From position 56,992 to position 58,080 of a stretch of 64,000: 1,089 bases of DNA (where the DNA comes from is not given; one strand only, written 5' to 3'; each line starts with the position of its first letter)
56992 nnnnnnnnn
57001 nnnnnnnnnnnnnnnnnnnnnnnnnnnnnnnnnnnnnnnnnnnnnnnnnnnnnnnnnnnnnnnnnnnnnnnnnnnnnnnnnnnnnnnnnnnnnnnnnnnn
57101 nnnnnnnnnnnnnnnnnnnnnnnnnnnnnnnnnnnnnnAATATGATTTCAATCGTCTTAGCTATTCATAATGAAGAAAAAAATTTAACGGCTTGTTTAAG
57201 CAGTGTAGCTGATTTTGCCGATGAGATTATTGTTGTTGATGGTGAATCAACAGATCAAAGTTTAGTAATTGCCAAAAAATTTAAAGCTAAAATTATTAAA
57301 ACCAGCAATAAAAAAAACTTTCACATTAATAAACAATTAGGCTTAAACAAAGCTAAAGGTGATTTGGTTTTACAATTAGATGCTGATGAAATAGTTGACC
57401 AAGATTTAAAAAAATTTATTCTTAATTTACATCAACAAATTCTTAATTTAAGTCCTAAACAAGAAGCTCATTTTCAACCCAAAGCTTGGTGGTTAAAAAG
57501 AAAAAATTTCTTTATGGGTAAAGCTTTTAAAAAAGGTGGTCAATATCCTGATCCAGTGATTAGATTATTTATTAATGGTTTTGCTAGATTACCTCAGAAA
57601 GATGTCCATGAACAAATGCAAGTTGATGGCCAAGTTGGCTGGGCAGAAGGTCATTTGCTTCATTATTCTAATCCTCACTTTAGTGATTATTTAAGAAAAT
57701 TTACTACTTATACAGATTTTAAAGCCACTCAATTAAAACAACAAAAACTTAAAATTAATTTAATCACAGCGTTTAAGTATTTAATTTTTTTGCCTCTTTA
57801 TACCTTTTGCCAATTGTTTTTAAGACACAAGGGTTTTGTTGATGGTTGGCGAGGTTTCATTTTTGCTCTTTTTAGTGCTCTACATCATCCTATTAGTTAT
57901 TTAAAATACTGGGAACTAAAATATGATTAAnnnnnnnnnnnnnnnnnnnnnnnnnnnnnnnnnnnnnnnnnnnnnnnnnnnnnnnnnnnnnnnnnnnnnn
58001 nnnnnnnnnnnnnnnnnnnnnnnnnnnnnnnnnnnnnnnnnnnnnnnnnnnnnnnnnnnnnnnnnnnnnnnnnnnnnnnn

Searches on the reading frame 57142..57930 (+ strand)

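Call 26: search_protein_families(library=ncbifam, proteins=[window:57142-57930:+], max_evalue=0.001)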
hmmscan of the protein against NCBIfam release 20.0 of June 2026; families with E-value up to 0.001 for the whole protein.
window:57142-57930:+ (262 aa): 11 families
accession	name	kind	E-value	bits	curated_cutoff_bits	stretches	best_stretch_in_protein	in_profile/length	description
TIGR04283.1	glyco_like_mftF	equivalog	4.6e-14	52.5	182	1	2-123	1-123/221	TIGR04283 family arsenosugar biosynthesis glycosyltransferase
NF007482.0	PRK10073.1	equivalog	2.2e-10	40.1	423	1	2-98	8-111/334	glycosyltransferase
TIGR04195.1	S_glycosyl_SunS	equivalog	2.3e-07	30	350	1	6-92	63-151/421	SunS family peptide S-glycosyltransferase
TIGR03937.1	PgaC_IcaA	equivalog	4.5e-06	25.9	422.3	1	1-96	46-149/407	poly-beta-1,6-N-acetyl-D-glucosamine synthase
NF010496.0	PRK13915.1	equivalog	7.9e-06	25.2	262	1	2-83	33-127/307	glucosyl-3-phosphoglycerate synthase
NF041875.1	EPS_EpsD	equivalog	8e-05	22.2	370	1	2-98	1-105/325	exopolysaccharide biosynthesis glycosyltransferase EpsD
TIGR03965.1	mycofact_glyco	equivalog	0.00018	20.5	280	1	2-85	76-167/467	mycofactocin biosynthesis glycosyltransferase MftF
NF050050.1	ProtGlycPglI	equivalog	0.00019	20.9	500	1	2-93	4-105/306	GalNAc(5)-diNAcBac-PP-undecaprenol beta-1,3-glucosyltransferase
NF053739.1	GlytfEpsEBac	equivalog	0.0002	20.4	450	1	2-91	3-102/265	glycosyltransferase EpsE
TIGR04182.1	glyco_TIGR04182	equivalog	0.00062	19.2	325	1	3-86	3-86/293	S-layer glycoprotein N-glycosyltransferase AglJ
TIGR04242.1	nodulat_NodC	equivalog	0.00068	18.7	550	1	4-99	53-159/395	chitooligosaccharide synthase NodC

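Call 27: search_protein_families(library=pfam, proteins=[window:57142-57930:+], max_evalue=0.001)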
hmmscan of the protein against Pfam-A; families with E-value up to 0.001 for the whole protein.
window:57142-57930:+ (262 aa): 3 families
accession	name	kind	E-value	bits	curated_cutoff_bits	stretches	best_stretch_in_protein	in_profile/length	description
PF00535.33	Glycos_transf_2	-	2.5e-20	73.5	23.3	1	3-139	1-147/168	Glycosyl transferase family 2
PF10111.15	Glyco_tranf_2_2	-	9.4e-05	22.5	27.3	1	3-107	1-115/276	Glycosyltransferase like family 2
PF13704.12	Glyco_tranf_2_4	-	0.00092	20.1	27.5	0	10-86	2-85/98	Glycosyl transferase family 2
